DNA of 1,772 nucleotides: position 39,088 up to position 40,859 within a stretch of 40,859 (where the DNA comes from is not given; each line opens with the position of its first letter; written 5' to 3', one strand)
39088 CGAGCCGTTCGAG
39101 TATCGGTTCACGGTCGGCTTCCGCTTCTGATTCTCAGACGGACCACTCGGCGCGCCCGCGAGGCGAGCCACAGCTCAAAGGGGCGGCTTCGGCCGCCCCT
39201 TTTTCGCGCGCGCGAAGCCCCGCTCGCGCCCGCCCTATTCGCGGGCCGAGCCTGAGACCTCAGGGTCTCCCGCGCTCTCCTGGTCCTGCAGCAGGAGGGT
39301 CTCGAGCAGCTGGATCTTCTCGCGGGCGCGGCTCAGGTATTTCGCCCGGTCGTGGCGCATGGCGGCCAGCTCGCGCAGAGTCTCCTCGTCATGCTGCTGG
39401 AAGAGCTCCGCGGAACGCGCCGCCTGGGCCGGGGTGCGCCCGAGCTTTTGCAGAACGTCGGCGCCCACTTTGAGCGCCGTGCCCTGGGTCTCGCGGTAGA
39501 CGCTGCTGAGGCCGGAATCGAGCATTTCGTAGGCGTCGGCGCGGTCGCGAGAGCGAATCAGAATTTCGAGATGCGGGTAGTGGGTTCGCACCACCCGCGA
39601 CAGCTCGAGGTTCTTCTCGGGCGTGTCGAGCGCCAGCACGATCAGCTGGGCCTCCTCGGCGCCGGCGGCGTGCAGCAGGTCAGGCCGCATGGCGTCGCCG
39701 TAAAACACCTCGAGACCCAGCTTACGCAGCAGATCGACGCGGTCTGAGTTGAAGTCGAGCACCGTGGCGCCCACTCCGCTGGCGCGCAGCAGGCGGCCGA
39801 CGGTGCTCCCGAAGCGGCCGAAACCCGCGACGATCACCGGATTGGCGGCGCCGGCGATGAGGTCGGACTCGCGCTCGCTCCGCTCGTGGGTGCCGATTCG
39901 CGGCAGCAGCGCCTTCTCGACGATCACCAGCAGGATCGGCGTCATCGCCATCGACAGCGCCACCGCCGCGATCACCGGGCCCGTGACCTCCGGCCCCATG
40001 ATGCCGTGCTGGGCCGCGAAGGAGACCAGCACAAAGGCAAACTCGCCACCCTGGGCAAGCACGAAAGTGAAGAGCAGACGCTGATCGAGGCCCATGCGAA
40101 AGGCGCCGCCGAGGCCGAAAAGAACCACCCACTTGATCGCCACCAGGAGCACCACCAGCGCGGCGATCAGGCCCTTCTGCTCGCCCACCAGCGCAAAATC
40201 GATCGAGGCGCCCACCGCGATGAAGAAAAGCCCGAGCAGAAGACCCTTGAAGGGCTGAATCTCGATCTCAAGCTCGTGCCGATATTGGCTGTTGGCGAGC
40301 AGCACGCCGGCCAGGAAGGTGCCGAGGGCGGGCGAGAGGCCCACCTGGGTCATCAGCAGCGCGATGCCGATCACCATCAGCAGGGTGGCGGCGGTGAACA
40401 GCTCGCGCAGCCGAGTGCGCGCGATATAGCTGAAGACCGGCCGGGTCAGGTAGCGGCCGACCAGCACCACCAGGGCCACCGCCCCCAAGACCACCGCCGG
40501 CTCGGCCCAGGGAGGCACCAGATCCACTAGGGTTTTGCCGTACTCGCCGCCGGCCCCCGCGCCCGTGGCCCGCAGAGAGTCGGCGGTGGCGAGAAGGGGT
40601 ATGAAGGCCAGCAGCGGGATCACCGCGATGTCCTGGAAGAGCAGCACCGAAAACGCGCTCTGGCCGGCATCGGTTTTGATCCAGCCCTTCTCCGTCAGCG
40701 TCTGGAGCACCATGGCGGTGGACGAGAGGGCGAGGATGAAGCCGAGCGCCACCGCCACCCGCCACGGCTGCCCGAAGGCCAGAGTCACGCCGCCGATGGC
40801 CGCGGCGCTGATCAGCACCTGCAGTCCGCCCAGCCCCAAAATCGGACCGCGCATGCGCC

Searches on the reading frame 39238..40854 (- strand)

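Call 30: search_protein_families(library=pfam, proteins=[window:39238-40854:-], max_evalue=0.001)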
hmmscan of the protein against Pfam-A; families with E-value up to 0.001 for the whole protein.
window:39238-40854:- (539 aa): 2 families
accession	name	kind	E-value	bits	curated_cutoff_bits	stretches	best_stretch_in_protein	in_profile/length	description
PF00999.27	Na_H_Exchanger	-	2.2e-39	135.8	26.2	1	2-308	71-368/375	Sodium/hydrogen exchanger, transmembrane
PF02254.24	TrkA_N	-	1.6e-21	77.2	23.8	1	340-452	1-113/116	TrkA-N domain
